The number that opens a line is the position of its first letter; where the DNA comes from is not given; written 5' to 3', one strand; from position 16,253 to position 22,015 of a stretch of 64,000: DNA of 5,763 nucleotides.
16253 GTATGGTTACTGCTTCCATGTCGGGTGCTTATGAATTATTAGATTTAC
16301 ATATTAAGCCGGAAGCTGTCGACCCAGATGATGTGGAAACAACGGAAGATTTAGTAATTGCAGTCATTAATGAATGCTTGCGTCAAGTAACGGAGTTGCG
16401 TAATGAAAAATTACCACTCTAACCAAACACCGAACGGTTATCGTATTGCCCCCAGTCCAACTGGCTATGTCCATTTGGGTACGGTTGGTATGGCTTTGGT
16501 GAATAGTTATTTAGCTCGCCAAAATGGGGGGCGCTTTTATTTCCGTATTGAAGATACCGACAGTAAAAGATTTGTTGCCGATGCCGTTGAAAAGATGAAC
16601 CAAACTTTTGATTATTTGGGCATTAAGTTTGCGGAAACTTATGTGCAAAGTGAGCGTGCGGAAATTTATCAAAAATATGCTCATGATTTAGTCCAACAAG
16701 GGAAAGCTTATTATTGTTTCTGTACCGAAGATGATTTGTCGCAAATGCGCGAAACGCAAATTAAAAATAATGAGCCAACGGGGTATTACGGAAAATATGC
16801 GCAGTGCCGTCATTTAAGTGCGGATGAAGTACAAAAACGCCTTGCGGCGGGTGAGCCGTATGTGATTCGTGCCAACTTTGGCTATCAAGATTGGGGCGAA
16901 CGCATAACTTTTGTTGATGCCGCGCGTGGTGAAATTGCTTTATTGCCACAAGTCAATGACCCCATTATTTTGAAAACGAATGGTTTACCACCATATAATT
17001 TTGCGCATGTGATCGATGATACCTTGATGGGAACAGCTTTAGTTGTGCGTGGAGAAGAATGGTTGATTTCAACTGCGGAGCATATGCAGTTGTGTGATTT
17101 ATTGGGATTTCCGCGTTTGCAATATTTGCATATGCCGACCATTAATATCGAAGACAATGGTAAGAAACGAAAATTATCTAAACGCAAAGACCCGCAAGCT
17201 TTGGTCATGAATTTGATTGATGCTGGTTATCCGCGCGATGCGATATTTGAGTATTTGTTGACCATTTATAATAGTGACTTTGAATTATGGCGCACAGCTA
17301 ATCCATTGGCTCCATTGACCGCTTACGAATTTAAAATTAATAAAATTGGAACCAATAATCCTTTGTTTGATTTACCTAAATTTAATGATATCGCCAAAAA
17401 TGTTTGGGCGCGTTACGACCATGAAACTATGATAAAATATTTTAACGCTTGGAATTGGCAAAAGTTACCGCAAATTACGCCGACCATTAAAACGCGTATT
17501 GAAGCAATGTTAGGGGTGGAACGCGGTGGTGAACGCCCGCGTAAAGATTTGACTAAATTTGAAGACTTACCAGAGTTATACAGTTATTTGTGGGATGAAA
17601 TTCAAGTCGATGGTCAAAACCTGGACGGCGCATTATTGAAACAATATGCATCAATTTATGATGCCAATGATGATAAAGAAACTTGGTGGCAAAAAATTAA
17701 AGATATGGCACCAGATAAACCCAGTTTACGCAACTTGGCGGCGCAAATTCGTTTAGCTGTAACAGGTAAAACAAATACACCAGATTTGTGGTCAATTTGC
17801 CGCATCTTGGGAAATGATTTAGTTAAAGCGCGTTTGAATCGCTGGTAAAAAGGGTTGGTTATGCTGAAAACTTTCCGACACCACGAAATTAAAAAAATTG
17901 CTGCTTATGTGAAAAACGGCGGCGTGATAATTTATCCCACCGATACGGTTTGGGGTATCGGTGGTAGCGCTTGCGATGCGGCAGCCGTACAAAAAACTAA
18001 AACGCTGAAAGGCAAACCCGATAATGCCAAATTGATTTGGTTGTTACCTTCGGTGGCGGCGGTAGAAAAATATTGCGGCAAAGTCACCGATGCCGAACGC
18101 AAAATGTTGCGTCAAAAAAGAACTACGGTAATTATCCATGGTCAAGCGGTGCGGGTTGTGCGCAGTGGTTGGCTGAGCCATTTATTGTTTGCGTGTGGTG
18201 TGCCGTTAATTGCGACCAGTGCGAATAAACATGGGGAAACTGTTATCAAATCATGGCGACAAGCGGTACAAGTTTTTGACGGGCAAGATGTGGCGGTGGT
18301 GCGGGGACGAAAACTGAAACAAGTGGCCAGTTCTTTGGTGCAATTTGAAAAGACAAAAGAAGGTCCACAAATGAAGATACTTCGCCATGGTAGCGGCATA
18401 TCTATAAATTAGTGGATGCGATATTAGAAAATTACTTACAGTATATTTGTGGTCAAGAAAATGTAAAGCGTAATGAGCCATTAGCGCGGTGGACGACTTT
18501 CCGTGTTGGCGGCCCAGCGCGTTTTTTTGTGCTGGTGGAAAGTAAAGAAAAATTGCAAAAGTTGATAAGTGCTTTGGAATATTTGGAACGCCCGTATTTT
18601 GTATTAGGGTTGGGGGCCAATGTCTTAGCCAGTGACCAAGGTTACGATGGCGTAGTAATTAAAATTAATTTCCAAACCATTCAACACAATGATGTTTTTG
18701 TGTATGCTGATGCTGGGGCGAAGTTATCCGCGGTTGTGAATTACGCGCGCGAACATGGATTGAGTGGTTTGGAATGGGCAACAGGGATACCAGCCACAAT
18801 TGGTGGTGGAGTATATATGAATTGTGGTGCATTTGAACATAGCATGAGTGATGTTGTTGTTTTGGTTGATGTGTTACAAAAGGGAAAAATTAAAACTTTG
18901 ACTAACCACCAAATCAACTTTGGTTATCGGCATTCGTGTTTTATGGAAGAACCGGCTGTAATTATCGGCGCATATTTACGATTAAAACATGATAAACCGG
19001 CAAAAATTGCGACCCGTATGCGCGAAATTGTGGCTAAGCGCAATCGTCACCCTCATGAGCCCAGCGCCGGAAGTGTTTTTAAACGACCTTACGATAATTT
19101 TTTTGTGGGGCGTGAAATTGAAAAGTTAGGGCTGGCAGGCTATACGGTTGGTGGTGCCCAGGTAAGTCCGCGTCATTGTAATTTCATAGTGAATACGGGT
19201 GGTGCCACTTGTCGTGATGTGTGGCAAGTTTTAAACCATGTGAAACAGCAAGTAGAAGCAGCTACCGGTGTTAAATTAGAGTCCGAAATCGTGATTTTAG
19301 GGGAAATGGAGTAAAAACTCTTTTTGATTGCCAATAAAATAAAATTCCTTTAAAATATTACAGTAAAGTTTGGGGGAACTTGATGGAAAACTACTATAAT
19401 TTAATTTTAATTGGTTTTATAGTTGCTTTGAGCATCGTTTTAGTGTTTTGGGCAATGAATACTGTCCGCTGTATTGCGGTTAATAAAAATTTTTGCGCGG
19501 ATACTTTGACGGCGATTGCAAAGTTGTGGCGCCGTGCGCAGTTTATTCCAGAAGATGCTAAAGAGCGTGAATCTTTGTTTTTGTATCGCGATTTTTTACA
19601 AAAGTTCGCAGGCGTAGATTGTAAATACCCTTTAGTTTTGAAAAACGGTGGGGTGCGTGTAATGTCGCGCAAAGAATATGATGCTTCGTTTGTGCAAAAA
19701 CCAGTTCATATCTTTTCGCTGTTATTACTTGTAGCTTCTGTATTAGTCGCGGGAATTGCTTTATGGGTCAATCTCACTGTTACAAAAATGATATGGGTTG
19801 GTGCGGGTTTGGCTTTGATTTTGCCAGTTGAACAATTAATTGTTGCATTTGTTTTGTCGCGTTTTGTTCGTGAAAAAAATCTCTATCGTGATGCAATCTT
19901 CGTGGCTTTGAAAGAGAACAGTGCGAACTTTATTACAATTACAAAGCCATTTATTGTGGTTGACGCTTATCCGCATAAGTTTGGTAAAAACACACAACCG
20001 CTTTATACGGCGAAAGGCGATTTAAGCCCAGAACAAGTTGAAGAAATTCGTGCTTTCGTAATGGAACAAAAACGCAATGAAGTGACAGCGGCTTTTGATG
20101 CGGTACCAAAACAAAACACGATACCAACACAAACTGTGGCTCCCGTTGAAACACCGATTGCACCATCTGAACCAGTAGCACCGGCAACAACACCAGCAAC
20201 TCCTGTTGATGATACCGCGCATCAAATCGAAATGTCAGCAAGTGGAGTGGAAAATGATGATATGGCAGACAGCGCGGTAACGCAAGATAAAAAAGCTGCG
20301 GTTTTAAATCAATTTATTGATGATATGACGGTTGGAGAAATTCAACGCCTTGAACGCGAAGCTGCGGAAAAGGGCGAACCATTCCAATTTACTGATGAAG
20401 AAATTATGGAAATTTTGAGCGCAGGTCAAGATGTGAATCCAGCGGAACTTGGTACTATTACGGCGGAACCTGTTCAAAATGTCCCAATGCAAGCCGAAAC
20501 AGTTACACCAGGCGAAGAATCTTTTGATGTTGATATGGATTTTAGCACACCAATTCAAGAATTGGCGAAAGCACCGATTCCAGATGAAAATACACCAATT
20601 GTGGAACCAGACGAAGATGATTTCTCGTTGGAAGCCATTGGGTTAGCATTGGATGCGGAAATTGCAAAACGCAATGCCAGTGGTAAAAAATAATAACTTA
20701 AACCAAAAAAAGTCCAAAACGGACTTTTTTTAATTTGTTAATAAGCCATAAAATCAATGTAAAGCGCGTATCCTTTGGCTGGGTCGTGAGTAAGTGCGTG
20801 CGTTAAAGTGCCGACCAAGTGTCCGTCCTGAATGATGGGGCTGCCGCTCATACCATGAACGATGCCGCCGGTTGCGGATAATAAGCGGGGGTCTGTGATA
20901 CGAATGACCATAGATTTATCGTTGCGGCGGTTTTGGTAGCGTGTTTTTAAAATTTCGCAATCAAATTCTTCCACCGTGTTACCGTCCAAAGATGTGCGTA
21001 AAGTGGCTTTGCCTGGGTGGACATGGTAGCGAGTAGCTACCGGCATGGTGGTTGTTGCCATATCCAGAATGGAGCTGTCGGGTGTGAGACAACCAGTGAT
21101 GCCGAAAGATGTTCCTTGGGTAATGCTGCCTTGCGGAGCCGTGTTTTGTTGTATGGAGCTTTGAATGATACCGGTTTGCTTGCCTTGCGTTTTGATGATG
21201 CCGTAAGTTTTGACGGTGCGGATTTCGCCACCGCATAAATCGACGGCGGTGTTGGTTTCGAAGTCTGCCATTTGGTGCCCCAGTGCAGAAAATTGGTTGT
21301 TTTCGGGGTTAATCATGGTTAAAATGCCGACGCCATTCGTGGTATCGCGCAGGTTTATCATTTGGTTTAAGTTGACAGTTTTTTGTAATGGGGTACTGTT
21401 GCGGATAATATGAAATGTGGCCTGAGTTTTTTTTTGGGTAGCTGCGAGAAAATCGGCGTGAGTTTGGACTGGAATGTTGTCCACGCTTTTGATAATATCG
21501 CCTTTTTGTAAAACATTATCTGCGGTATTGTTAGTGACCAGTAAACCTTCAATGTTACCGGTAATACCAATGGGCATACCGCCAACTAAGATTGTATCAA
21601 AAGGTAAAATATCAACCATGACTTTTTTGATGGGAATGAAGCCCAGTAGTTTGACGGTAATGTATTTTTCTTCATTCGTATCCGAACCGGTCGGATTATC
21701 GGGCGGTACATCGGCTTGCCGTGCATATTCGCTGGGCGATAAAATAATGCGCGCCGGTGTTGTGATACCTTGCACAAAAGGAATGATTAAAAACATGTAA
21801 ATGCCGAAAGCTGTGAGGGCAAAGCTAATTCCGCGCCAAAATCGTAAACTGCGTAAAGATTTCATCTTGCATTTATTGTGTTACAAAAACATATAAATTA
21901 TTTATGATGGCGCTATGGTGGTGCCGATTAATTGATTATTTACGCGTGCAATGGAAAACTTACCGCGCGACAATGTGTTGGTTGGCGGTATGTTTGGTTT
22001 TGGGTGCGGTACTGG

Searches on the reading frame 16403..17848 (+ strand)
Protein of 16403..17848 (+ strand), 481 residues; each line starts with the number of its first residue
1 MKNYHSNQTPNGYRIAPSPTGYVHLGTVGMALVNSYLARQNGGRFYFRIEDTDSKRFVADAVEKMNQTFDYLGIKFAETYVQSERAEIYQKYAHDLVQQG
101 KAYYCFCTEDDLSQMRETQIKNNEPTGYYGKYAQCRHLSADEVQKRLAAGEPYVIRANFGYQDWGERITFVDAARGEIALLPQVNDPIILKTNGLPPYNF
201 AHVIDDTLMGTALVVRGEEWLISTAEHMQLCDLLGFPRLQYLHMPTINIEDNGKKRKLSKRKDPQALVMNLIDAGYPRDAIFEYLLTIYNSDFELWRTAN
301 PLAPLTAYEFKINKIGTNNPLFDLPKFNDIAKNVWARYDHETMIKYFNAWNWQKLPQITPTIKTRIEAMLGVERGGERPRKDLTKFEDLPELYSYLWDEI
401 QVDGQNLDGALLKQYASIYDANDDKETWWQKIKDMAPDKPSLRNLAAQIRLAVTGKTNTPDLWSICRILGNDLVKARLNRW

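Call 71: search_protein_families(library=pfam, proteins=[window:16403-17848:+], max_evalue=0.001)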
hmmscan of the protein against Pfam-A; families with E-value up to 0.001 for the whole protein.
window:16403-17848:+ (481 aa): 2 families
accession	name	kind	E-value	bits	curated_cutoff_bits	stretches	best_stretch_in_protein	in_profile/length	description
PF00749.27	tRNA-synt_1c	-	4e-69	233.4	23.4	1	14-286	5-273/314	tRNA synthetases class I (E and Q), catalytic domain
PF19269.4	Anticodon_2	-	1.8e-07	32.1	23.6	1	412-480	68-139/141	Anticodon binding domain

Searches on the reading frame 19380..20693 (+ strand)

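Call 59: search_protein_families(library=pfam, proteins=[window:19380-20693:+], max_evalue=0.1)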
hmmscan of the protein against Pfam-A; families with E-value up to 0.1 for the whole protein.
window:19380-20693:+ (437 aa): 1 family
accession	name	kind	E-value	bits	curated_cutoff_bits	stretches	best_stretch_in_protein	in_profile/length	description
PF24227.1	DUF7443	-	0.087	12.9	27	0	331-366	23-56/58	Domain of unknown function (DUF7443)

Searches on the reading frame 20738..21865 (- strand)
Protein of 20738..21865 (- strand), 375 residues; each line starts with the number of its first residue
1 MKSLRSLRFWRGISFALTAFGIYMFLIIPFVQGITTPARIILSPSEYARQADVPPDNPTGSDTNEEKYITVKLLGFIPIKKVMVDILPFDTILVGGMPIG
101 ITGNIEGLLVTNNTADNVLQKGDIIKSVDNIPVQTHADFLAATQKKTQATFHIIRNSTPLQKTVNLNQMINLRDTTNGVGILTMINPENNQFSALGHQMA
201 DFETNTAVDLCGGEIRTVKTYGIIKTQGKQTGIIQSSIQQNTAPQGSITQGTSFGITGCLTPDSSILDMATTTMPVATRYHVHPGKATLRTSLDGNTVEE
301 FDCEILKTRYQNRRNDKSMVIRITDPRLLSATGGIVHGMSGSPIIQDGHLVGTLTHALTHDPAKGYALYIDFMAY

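Call 71: search_protein_families(library=pfam, proteins=[window:20738-21865:-], max_evalue=0.001)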
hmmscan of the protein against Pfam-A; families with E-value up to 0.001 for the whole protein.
window:20738-21865:- (375 aa): 2 families
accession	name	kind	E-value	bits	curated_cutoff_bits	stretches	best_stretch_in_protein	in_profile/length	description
PF05580.18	Peptidase_S55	-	3.7e-60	204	25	1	171-373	8-209/210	SpoIVB peptidase S55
PF13180.12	PDZ_2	-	0.00052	20.7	27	0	115-166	25-80/80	PDZ domain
